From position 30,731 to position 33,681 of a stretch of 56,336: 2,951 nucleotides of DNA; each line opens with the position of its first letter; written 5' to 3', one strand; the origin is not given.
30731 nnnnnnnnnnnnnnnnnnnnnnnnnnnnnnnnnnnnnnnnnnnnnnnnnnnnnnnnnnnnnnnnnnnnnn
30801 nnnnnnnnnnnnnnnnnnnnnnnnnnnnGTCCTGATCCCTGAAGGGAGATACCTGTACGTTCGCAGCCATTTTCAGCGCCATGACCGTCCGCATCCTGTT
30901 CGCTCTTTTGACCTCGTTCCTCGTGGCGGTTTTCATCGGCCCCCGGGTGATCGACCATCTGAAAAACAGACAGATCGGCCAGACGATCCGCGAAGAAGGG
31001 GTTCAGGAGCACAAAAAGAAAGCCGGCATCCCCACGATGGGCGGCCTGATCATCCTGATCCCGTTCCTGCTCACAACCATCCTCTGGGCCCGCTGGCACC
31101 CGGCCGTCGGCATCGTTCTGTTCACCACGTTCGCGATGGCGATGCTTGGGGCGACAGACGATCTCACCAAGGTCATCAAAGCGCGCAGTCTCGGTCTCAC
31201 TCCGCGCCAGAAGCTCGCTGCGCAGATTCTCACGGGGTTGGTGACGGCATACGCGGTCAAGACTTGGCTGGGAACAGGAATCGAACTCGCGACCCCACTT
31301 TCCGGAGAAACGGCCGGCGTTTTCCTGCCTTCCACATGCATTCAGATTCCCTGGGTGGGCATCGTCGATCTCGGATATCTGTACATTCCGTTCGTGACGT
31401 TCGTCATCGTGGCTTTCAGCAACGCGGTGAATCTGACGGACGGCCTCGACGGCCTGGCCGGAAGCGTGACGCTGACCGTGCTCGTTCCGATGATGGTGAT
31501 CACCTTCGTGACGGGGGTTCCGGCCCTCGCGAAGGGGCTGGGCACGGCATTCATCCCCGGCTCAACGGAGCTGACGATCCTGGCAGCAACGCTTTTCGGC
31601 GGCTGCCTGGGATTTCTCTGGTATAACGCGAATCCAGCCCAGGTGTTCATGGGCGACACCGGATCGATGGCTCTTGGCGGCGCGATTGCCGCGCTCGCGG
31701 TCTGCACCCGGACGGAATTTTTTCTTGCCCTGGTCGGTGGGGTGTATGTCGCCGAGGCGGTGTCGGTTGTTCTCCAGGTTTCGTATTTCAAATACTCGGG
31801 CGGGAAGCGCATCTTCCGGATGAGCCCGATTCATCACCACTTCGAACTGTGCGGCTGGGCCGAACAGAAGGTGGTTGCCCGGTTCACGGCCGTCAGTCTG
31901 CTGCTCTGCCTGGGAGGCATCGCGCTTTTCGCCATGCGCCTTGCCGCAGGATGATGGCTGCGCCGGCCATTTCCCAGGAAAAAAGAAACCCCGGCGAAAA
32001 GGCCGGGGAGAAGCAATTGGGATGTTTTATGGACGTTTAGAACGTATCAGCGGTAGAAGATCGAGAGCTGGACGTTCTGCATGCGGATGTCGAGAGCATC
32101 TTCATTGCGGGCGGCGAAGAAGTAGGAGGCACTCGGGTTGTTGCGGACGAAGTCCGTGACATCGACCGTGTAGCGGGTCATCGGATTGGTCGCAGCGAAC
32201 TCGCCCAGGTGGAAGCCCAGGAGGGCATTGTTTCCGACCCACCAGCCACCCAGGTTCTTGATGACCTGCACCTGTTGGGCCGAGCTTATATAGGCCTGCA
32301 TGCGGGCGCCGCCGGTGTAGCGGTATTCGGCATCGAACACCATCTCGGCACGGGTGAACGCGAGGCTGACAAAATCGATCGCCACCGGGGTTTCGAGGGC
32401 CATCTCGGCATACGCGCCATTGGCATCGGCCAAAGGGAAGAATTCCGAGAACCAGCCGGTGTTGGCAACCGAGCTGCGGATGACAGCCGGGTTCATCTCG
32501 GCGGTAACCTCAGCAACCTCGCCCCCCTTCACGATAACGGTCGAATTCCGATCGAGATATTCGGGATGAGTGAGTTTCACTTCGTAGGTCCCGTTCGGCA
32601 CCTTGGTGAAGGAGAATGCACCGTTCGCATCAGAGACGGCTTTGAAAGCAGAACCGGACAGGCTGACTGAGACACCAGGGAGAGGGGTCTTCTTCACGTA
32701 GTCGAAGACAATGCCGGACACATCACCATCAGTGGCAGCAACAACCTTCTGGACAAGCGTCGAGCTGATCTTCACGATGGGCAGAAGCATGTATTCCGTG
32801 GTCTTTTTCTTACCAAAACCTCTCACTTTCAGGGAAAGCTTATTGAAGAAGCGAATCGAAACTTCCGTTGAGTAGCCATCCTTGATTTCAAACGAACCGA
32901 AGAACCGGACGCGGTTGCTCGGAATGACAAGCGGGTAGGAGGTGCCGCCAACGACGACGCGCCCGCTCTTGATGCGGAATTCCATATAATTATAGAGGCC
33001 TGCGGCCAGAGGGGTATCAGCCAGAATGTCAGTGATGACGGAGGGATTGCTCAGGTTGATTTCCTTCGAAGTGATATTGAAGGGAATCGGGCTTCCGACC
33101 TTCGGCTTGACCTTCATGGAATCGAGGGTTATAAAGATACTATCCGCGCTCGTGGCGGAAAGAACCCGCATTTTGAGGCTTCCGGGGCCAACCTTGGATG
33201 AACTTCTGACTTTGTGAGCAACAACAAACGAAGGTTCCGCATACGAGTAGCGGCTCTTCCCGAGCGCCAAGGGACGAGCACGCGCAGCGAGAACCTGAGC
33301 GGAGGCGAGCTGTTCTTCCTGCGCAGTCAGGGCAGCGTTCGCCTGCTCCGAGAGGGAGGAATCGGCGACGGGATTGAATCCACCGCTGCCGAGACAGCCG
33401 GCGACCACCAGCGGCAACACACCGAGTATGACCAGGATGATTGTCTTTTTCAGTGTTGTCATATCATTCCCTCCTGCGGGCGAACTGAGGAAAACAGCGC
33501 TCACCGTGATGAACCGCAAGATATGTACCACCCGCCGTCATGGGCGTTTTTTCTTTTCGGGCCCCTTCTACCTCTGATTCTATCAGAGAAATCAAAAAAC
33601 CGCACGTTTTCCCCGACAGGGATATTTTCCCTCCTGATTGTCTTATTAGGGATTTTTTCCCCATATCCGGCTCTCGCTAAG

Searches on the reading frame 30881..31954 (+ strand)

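Call 8: search_protein_families(library=pfam, proteins=[window:30881-31954:+], max_evalue=0.01)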
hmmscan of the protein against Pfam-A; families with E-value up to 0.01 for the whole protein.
window:30881-31954:+ (357 aa): 2 families
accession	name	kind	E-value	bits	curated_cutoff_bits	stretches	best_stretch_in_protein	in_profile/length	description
PF00953.26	Glycos_transf_4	-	2.1e-34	119.2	27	1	78-275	3-158/160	Glycosyl transferase family 4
PF10555.14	MraY_sig1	-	4.4e-05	23.2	20.1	1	47-59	1-13/13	Phospho-N-acetylmuramoyl-pentapeptide-transferase signature 1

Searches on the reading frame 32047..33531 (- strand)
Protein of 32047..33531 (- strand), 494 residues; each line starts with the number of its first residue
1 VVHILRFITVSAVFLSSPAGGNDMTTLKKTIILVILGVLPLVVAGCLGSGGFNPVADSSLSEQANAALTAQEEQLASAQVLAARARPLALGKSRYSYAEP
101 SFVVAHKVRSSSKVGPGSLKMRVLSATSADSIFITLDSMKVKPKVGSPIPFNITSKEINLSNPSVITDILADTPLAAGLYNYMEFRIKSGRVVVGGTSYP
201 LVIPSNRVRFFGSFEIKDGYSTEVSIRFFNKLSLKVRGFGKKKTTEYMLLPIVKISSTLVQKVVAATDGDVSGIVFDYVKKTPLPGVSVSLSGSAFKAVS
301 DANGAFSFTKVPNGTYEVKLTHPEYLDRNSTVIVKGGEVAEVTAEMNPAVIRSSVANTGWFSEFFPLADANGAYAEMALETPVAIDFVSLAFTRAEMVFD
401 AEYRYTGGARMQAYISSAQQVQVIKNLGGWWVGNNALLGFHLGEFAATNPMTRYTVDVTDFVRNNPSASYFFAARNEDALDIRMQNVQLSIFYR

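Call 8: search_protein_families(library=pfam, proteins=[window:32047-33531:-], max_evalue=0.01)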
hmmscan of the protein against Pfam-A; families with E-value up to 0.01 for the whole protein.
window:32047-33531:- (494 aa): 9 families
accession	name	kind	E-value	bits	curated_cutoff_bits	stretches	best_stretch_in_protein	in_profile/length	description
PF13715.12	CarbopepD_reg_2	-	7.8e-14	51.9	32.2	1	271-350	1-80/88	CarboxypepD_reg-like domain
PF13620.12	CarboxypepD_reg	-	8.3e-14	52.1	32.3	1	271-346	2-81/82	Carboxypeptidase regulatory-like domain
PF09430.16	EMC7_beta-sandw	-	3.3e-05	24.5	26.6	1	285-341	8-67/122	ER membrane protein complex subunit 7, beta-sandwich domain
PF17210.9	SdrD_B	-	0.0001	22.9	29.7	1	281-326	21-70/112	SdrD B-like domain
PF17802.7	SpaA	-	0.00041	20.9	23.1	1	277-319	9-57/91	Prealbumin-like fold domain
PF14321.11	DUF4382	-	0.0014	19.3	25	1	128-241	15-126/136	Domain of unknown function (DUF4382)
PF14686.12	fn3_3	-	0.0014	18.8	24.4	1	269-339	3-72/75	Polysaccharide lyase family 4, domain II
PF08308.17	PEGA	-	0.0028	18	20.8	1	309-348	30-69/71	PEGA domain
PF22904.2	NOMO1-like_2nd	-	0.008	16.7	27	0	297-335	37-75/90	BOS complex subunit NOMO1-like, second beta sandwich domain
